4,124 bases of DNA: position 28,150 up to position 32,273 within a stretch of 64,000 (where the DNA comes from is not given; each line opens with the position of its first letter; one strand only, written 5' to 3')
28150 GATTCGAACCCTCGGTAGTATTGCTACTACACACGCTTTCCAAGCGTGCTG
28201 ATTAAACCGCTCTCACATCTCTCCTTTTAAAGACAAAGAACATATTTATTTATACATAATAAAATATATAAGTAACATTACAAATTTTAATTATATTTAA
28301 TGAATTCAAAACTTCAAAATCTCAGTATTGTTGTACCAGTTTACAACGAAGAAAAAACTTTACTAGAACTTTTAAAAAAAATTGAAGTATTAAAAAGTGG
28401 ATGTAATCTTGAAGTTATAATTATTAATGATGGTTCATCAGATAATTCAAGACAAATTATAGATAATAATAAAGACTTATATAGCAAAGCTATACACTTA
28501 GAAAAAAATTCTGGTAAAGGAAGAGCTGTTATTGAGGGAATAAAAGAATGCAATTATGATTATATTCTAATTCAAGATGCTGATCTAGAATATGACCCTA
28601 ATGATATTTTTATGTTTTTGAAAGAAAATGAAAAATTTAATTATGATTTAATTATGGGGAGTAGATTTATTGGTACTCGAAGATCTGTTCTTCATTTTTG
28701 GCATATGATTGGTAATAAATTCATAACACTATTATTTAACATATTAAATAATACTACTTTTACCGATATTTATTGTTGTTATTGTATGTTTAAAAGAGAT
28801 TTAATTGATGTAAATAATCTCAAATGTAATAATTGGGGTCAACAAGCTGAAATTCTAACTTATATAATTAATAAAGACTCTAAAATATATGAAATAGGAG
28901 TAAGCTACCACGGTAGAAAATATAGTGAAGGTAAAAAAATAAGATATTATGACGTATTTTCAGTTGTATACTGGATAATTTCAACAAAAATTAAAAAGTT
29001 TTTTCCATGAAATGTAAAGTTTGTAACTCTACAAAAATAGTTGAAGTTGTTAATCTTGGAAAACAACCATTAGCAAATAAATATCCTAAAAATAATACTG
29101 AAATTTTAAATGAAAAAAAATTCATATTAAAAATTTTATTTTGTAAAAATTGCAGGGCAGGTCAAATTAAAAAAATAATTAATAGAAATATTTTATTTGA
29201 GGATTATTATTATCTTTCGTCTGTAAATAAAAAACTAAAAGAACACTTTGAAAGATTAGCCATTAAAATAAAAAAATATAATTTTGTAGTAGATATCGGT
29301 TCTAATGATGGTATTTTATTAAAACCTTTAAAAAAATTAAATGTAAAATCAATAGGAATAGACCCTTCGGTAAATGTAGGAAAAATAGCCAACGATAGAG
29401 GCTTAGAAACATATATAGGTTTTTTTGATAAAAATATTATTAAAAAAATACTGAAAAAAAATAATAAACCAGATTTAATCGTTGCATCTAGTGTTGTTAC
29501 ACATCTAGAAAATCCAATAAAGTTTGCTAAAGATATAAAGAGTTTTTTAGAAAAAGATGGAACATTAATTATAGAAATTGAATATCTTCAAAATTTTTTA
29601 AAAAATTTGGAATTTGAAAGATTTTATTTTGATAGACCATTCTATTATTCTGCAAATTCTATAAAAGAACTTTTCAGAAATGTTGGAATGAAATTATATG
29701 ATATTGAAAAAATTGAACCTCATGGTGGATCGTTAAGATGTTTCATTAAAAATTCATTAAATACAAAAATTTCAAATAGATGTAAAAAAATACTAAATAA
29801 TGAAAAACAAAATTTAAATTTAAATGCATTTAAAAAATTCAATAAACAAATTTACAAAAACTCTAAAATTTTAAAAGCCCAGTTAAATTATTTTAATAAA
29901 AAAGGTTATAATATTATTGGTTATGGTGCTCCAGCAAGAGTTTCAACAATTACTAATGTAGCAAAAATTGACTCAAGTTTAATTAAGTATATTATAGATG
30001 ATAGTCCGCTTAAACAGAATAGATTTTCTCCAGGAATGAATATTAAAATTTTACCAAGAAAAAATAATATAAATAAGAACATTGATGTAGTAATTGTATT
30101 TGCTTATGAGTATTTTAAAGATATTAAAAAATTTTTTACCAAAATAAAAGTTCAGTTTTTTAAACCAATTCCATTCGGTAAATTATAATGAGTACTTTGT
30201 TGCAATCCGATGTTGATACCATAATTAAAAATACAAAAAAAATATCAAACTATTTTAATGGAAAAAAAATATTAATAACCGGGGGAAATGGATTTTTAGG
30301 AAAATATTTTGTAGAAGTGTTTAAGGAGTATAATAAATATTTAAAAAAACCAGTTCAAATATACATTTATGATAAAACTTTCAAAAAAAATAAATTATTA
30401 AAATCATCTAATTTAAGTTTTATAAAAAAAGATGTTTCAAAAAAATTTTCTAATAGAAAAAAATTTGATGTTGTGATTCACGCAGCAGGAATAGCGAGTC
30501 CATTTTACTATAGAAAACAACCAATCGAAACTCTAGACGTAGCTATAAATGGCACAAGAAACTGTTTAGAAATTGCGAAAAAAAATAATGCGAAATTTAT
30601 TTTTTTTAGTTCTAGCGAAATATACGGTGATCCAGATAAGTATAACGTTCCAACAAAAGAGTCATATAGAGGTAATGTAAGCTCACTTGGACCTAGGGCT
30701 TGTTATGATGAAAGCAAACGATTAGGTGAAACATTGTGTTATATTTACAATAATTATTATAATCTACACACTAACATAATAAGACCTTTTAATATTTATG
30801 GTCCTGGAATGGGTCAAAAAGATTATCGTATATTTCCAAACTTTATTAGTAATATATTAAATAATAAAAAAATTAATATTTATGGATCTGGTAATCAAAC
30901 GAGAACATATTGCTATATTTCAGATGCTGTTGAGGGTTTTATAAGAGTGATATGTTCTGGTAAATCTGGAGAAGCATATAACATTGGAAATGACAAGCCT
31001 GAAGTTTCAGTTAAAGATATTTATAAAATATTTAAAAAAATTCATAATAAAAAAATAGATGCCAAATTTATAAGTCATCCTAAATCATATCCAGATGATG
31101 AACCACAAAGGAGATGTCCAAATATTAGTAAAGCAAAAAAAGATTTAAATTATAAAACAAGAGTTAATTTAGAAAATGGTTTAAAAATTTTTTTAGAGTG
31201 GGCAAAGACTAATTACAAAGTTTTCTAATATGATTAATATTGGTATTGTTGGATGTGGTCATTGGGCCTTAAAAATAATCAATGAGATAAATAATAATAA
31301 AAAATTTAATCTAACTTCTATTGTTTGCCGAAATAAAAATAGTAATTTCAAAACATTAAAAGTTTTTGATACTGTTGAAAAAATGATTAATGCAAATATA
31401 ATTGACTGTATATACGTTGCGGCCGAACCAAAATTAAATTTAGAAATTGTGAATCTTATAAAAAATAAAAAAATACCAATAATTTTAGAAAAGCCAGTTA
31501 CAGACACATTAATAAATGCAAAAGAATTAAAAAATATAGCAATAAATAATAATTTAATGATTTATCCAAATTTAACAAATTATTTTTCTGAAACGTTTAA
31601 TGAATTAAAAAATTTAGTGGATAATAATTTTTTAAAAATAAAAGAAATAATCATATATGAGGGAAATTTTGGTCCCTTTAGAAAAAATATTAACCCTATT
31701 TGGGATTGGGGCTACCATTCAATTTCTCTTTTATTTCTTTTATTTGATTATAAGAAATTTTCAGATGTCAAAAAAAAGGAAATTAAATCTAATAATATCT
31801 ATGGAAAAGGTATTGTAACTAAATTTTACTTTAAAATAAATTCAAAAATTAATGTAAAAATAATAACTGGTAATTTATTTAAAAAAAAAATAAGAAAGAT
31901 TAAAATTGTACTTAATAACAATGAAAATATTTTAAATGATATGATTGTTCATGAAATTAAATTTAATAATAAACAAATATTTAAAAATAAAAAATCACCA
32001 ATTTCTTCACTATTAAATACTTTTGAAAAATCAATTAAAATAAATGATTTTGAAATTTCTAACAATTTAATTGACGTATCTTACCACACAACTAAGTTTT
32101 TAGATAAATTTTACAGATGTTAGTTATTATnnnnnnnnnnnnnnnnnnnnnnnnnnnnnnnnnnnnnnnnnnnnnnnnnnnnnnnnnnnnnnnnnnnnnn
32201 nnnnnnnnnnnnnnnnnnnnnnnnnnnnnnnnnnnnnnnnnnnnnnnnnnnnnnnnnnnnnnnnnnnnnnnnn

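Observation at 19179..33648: Two parallel DPM1-like GT2 + sugar-tailoring + giant membrane protein modules: candidate Arn/Gtr-style lipid-linked periplasmic glycosylation systems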

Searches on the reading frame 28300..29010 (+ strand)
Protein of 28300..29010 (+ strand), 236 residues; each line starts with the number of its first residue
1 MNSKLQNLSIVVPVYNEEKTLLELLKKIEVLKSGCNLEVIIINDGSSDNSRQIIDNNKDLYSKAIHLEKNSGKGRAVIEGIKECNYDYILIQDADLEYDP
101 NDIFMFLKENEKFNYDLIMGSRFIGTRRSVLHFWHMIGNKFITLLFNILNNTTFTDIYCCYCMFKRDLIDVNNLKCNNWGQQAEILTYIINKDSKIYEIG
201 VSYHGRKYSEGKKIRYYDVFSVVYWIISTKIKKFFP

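Call 6: search_protein_families(library=pfam, proteins=[window:28300-29010:+], max_evalue=0.01)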
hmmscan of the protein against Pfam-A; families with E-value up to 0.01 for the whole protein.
window:28300-29010:+ (236 aa): 3 families
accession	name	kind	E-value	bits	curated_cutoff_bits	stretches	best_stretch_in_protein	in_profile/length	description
PF00535.33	Glycos_transf_2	-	8.6e-32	110.8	23.3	1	9-169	1-164/168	Glycosyl transferase family 2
PF10111.15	Glyco_tranf_2_2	-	7.1e-07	29.4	27.3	1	9-96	1-92/276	Glycosyltransferase like family 2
PF13641.12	Glyco_tranf_2_3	-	7.8e-06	26.5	27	1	7-101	2-102/230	Glycosyltransferase like family 2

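Call 11: search_protein_families(library=ncbifam, proteins=[window:28300-29010:+], max_evalue=0.001)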
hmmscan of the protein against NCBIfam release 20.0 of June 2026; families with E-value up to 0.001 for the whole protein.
window:28300-29010:+ (236 aa): 21 families
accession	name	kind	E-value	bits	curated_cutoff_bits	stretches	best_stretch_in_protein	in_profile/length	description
TIGR04182.1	glyco_TIGR04182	equivalog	2.5e-26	92.7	325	1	8-212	2-200/293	S-layer glycoprotein N-glycosyltransferase AglJ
NF007986.1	PRK10714.1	equivalog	3.7e-22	78.7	529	1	3-227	3-223/316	undecaprenyl-phosphate 4-deoxy-4-formamido-L-arabinose transferase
TIGR03937.1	PgaC_IcaA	equivalog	7.2e-18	64.7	422.3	1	4-130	43-171/407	poly-beta-1,6-N-acetyl-D-glucosamine synthase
NF007482.0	PRK10073.1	equivalog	1.1e-15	57.5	423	1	1-101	1-101/334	glycosyltransferase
NF047588.1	GlcsyltransPgfSStrep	equivalog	5.5e-13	48.8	500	1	7-157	2-152/308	glycosyltransferase PgfS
TIGR04283.1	glyco_like_mftF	equivalog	3e-12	46.6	182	1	8-98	1-85/221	TIGR04283 family arsenosugar biosynthesis glycosyltransferase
NF041391.1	DPhHxTase_Halo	equivalog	2e-11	43.3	375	1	14-207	3-187/213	dolichyl-phosphate hexose transferase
NF058614.1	PPMAGASynPpgS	equivalog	5e-11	42.5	370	1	10-212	4-205/226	polyprenyl-phospho-N-acetylgalactosaminyl synthase PpgS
NF041875.1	EPS_EpsD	equivalog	5.8e-10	39.1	370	1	8-120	1-114/325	exopolysaccharide biosynthesis glycosyltransferase EpsD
TIGR03111.1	glyc2_xrt_Gpos1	hypoth_equivalog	1.6e-09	37.1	363.95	1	3-111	46-157/439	TIGR03111 family XrtG-associated glycosyltransferase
TIGR03965.1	mycofact_glyco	equivalog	1.9e-08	33.6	280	1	4-97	72-166/467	mycofactocin biosynthesis glycosyltransferase MftF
TIGR04242.1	nodulat_NodC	equivalog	2e-08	33.6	550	1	6-109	48-155/395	chitooligosaccharide synthase NodC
NF047683.1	TeichurnBiosyTuaG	equivalog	2.2e-08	34.1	400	1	2-104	2-105/252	teichuronic acid biosynthesis protein TuaG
NF038302.1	EPS_HpsE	equivalog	6.4e-08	31.9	300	1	7-96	2-97/307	hormogonium polysaccharide biosynthesis glycosyltransferase HpsE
NF010496.0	PRK13915.1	equivalog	1.4e-06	27.6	262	1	6-97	31-128/307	glucosyl-3-phosphoglycerate synthase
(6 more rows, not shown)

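Call 13: search_solved_structures(query=window:28300-29007:+, max_evalue=0.001)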
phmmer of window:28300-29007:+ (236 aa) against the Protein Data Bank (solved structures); distinct sequences matched with E-value up to 0.001: 20.
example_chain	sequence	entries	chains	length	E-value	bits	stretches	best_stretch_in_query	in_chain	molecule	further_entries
9bhc_C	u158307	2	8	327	3e-16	63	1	5-226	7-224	Undecaprenyl-phosphate 4-deoxy-4-formamido-L-arabinose transferase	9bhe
8vxh_A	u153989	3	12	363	4.1e-16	62.6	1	5-226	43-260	Undecaprenyl-phosphate 4-deoxy-4-formamido-L-arabinose transferase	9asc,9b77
9hwj_A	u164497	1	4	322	4.2e-16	62.5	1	6-227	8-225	Undecaprenyl-phosphate 4-deoxy-4-formamido-L-arabinose transferase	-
5mlz_A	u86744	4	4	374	7.9e-16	61.6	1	7-210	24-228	Dolichol monophosphate mannose synthase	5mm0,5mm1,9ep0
2z87_A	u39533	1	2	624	6.6e-13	52.1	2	6-108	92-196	Chondroitin synthase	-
2z86_A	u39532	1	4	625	6.7e-13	52.1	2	6-108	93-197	Chondroitin synthase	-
5eke_A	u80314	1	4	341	7.1e-11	45.4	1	7-122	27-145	Uncharacterized glycosyltransferase sll0501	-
5ekp_C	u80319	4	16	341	7.1e-11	45.4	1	7-122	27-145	Uncharacterized glycosyltransferase sll0501 | Glycosyltransferase sll0501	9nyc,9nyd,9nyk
9nye_A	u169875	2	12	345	7.3e-11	45.4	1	7-122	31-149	Glycosyltransferase sll0501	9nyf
3bcv_A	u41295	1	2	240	3.5e-09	39.9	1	5-118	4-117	Putative glycosyltransferase protein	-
5hea_A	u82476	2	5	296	3.7e-07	33.3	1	8-95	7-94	Putative glycosyltransferase (GalT1)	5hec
5tze_C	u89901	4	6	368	5e-07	32.8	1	8-97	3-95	Glycosyl transferase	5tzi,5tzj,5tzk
5tz8_A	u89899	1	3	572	1e-06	31.8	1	8-97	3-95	Glycosyl transferase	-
9omj_A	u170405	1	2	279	2.6e-05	27.2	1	7-124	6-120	Glycosyltransferase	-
9omm_A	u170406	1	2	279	2.7e-05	27.1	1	8-124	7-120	Glycosyltransferase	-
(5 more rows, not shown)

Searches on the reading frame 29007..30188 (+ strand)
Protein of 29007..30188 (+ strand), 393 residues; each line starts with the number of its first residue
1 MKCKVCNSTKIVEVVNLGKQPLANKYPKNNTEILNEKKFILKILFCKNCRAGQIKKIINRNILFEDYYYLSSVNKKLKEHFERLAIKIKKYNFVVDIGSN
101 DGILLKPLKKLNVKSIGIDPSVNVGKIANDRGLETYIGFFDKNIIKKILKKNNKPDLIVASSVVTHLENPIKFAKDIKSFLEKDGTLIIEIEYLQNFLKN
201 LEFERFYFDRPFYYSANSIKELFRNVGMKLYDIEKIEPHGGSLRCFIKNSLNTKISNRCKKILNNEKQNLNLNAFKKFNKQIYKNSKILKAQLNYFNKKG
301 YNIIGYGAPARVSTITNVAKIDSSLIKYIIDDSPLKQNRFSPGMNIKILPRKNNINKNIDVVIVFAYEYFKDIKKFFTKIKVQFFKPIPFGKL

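Call 6: search_protein_families(library=pfam, proteins=[window:29007-30188:+], max_evalue=0.01)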
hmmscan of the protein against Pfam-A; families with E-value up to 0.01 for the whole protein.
window:29007-30188:+ (393 aa): 7 families
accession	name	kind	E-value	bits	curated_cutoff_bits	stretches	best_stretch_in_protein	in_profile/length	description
PF08484.17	Methyltransf_14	-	2.3e-27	96.2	23.5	1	239-389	3-160/160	C-methyltransferase C-terminal domain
PF13489.12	Methyltransf_23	-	5.7e-18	65.6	27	1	72-230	4-161/164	Methyltransferase domain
PF08421.16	Methyltransf_13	-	9.3e-13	48.6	31.3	1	3-64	1-62/62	Putative zinc binding domain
PF08242.18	Methyltransf_12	-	2.3e-08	35.1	30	1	95-187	1-98/98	Methyltransferase domain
PF08241.18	Methyltransf_11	-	4.1e-08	34.2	21.2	1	95-189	1-95/95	Methyltransferase domain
PF13649.12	Methyltransf_25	-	3.7e-05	24.8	27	1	94-185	1-97/97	Methyltransferase domain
PF13847.12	Methyltransf_31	-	0.00017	21.7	27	1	92-202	5-123/145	Methyltransferase domain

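Call 11: search_protein_families(library=ncbifam, proteins=[window:29007-30188:+], max_evalue=0.001)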
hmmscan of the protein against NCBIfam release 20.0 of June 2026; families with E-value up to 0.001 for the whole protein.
window:29007-30188:+ (393 aa): 5 families
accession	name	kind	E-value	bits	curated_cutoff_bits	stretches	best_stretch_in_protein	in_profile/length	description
TIGR01983.1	UbiG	equivalog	1.2e-09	37.8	102.95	1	73-189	33-151/228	bifunctional 2-polyprenyl-6-hydroxyphenol methylase/3-demethylubiquinol 3-O-methyltransferase UbiG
TIGR00452.1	TIGR00452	equivalog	3.7e-05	22.7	275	1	80-191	105-221/316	tRNA 5-methoxyuridine(34)/uridine 5-oxyacetic acid(34) synthase CmoB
TIGR02072.1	BioC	equivalog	8.4e-05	22.5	184.95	1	77-235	23-178/244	malonyl-ACP O-methyltransferase BioC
TIGR04345.1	ovoA_Cterm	equivalog_domain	9.4e-05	22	170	1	154-193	134-173/242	putative 4-mercaptohistidine N1-methyltransferase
NF011650.0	PRK15068.1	equivalog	0.00017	20.6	209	1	81-191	111-227/324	tRNA 5-methoxyuridine(34)/uridine 5-oxyacetic acid(34) synthase CmoB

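Call 49: search_solved_structures(query=window:29007-30185:+, max_evalue=0.00001)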
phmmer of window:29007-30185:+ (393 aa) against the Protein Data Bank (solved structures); distinct sequences matched with E-value up to 0.00001: 10.
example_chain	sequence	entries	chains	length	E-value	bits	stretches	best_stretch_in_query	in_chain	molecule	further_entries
4rv9_A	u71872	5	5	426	1.1e-50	176.3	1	2-373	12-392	D-mycarose 3-C-methyltransferase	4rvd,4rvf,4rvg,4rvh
4e2z_A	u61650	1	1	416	4.1e-48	167.9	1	3-373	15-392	TcaB9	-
3ndi_A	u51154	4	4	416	4.1e-48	167.9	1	3-373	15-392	Methyltransferase | TcaB9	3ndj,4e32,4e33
4e2y_A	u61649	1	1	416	7.4e-48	167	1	3-373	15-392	TcaB9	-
5t64_A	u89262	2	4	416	1.2e-47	166.3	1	2-373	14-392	Sugar 3-C-methyl transferase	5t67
4e2x_A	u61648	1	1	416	1.3e-47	166.2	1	3-373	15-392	TcaB9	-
4e31_A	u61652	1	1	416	1.4e-47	166.1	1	3-373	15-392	TcaB9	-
4e2w_A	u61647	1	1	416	3.8e-47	164.7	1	3-373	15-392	TcaB9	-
5t6b_A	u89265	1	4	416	4.5e-47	164.4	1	2-373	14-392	Sugar 3-C-methyl transferase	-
4e30_A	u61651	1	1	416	6.8e-47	163.8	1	3-373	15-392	TcaB9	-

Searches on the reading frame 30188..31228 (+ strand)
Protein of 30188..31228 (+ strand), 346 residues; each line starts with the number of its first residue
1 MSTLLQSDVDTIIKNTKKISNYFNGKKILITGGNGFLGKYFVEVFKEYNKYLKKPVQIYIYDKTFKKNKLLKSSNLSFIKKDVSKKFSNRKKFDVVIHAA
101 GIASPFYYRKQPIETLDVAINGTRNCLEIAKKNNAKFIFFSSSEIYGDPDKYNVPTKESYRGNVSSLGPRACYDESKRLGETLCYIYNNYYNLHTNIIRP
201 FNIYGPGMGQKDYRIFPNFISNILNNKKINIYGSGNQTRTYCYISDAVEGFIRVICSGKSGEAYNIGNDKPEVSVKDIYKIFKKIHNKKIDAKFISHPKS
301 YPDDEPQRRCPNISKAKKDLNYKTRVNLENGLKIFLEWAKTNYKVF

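Call 6: search_protein_families(library=pfam, proteins=[window:30188-31228:+], max_evalue=0.01)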
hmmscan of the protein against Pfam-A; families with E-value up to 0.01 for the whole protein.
window:30188-31228:+ (346 aa): 7 families
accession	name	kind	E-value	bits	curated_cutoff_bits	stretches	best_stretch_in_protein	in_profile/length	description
PF01370.27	Epimerase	-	8.8e-49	166.5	20.9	1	28-267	1-240/240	NAD dependent epimerase/dehydratase family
PF16363.11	GDP_Man_Dehyd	-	8.9e-40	137.6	27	1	29-333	1-330/332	GDP-mannose 4,6 dehydratase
PF01073.25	3Beta_HSD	-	5.4e-21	75.3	22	1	29-251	1-225/280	3-beta hydroxysteroid dehydrogenase/isomerase family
PF07993.18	NAD_binding_4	-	7.8e-12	45.3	20.1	1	91-210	87-215/258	Male sterility protein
PF04321.23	RmlD_sub_bind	-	5e-08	32.8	27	1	27-205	2-153/287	RmlD substrate binding domain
PF02719.21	Polysacc_synt_2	-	1.8e-07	31.1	20.2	1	28-141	1-127/293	Polysaccharide biosynthesis protein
PF05368.20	NmrA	-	0.00089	19.4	27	0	26-94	3-68/298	NmrA-like family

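Call 11: search_protein_families(library=ncbifam, proteins=[window:30188-31228:+], max_evalue=0.001)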
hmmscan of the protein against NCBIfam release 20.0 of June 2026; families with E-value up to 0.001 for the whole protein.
window:30188-31228:+ (346 aa): 24 families
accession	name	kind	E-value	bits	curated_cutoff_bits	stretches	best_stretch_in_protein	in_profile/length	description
TIGR01181.1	dTDP_gluc_dehyt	equivalog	4.7e-36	124.5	365.1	1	27-343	1-315/321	dTDP-glucose 4,6-dehydratase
NF008872.0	PRK11908.1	equivalog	4.7e-32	111.4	294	1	26-339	2-335/349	bifunctional UDP-4-keto-pentose/UDP-xylose synthase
TIGR04180.1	EDH_00030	hypoth_equivalog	9e-32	110.3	475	1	28-325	1-295/297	NAD-dependent 4,6-dehydratase LegB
NF005998.1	PRK08125.1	equivalog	2.1e-26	92.5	777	1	14-336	304-646/649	bifunctional UDP-4-amino-4-deoxy-L-arabinose formyltransferase/UDP-glucuronic acid oxidase ArnA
TIGR02197.1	heptose_epim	equivalog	1.8e-25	89.8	274.6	1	28-340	1-314/316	ADP-glyceromanno-heptose 6-epimerase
NF007490.0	PRK10084.1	subfamily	8.7e-23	80.9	649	1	27-343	2-338/361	dTDP-glucose 4,6-dehydratase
TIGR01179.1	galE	equivalog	1.4e-22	80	262.3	1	27-342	1-328/332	UDP-glucose 4-epimerase GalE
NF007582.0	PRK10217.1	equivalog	3.3e-19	69.2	698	1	26-341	2-333/355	dTDP-glucose 4,6-dehydratase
TIGR02622.1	CDP_4_6_dhtase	equivalog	1.4e-17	63.8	278.45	1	23-343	2-334/352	CDP-glucose 4,6-dehydratase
NF011728.1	PRK15181.1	equivalog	2.9e-15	56.1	760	1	25-339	15-337/348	Vi polysaccharide biosynthesis UDP-N-acetylglucosaminuronic acid C-4 epimerase TviC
NF047922.1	GDPFucSynFcl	equivalog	1.7e-14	54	500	1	75-339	36-301/308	GDP-L-fucose synthase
NF007956.0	PRK10675.1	subfamily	1.9e-11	43.7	394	1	28-338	3-328/338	UDP-glucose 4-epimerase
NF042422.1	oxyalk_red_OleD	equivalog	2.5e-10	40.3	580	1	27-291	2-256/329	2-alkyl-3-oxoalkanoate reductase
TIGR03589.1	PseB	equivalog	7.9e-10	38.2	407.75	1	23-138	2-120/324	UDP-N-acetylglucosamine 4,6-dehydratase (inverting)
TIGR01746.1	Thioester-redct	subfamily_domain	9.1e-10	38.3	213.35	1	91-283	87-278/371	thioester reductase domain-containing protein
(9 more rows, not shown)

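Call 50: search_solved_structures(query=window:30188-31225:+, max_evalue=1e-15)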
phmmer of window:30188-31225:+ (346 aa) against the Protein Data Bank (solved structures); distinct sequences matched with E-value up to 1e-15: 44.
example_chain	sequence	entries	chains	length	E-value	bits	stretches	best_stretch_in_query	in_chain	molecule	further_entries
2b69_A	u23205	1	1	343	1.1e-52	182.6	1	25-337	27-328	UDP-glucuronate decarboxylase 1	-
4gll_A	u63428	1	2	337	1.3e-52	182.4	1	25-337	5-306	UDP-glucuronic acid decarboxylase 1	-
4m55_A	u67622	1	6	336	6.8e-52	180.1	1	25-337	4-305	UDP-glucuronic acid decarboxylase 1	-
4lk3_A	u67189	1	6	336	9.3e-52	179.6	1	25-337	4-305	UDP-glucuronic acid decarboxylase 1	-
8vr2_A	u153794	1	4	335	1.2e-39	139.9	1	24-342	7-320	NAD-dependent epimerase/dehydratase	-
8v4h_A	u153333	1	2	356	1.4e-29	106.7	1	19-283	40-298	Putative nucleotide sugar dehydratase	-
8v4g_A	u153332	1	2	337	1.5e-29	106.6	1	19-283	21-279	Putative nucleotide sugar dehydratase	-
6zl6_A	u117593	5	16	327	3.2e-29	105.5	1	27-344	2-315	Epimerase domain-containing protein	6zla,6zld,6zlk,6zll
6zlj_A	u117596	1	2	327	9e-29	104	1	27-344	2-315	Epimerase domain-containing protein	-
6bi4_A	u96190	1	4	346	1.2e-25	93.7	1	20-342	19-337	dTDP-glucose 4,6-dehydratase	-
6bwl_A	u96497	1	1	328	1.9e-24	89.8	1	27-341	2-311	Pal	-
8w3u_A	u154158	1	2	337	2e-22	83.2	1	22-345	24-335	dTDP-glucose 4,6-dehydratase related protein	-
9ar1_A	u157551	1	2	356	3.6e-22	82.3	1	24-345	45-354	dTDP-glucose 4,6-dehydratase related protein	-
8du1_A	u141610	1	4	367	1.8e-21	80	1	23-342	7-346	dTDP-glucose 4,6-dehydratase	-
3slg_A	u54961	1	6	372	2.2e-21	79.7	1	23-279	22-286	PbgP3 protein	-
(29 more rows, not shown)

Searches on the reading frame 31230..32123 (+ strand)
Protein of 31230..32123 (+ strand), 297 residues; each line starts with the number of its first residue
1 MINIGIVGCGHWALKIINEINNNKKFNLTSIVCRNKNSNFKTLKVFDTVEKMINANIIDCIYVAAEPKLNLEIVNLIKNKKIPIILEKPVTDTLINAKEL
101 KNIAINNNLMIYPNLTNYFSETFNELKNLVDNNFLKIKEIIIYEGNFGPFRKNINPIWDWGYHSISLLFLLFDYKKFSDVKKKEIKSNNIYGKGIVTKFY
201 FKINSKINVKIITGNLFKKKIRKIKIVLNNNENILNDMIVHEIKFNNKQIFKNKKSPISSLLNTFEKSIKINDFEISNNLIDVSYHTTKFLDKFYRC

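Call 6: search_protein_families(library=pfam, proteins=[window:31230-32123:+], max_evalue=0.01)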
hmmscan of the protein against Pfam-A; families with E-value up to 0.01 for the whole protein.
window:31230-32123:+ (297 aa): 1 family
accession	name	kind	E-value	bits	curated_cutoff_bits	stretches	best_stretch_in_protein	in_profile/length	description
PF01408.29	GFO_IDH_MocA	-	5.4e-13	50.1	24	1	2-112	1-117/120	Oxidoreductase family, NAD-binding Rossmann fold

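Call 11: search_protein_families(library=ncbifam, proteins=[window:31230-32123:+], max_evalue=0.001)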
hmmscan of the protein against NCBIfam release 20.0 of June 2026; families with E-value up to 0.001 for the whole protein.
window:31230-32123:+ (297 aa): 4 families
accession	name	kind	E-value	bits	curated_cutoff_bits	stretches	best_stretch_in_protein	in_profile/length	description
NF040723.1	UDP-GlcNAcDh_Arch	equivalog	3.3e-10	40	450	1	3-270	2-275/302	UDP-N-acetylglucosamine 3-dehydrogenase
TIGR04380.1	myo_inos_iolG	equivalog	1.5e-06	27.3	355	1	1-133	1-140/330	inositol 2-dehydrogenase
NF008607.0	PRK11579.1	subfamily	3.7e-06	26.2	330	1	2-158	5-163/346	oxidoreductase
NF007574.0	PRK10206.1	equivalog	0.00014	21.1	352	1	36-152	44-158/345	oxidoreductase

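Call 51: search_solved_structures(query=window:31230-32120:+, max_evalue=0.001)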
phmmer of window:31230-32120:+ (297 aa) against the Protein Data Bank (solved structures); distinct sequences matched with E-value up to 0.001: 6.
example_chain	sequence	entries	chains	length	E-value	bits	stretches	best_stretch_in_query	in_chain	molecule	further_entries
3c1a_A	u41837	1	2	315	1.7e-08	37.5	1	3-171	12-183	Putative oxidoreductase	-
3uuw_A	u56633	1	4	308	2.7e-06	30.3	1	2-129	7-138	Putative oxidoreductase with NAD(P)-binding Rossmann-fold domain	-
1zh8_A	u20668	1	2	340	7.2e-06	28.9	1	2-130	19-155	oxidoreductase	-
2ho5_A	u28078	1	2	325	6.7e-05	25.7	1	1-138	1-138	Oxidoreductase, Gfo/Idh/MocA family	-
4iq0_A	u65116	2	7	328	6.8e-05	25.7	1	1-138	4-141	Oxidoreductase, Gfo/Idh/MocA family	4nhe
6o15_A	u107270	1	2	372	0.00094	21.9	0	1-92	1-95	Uncharacterized oxidoreductase YjhC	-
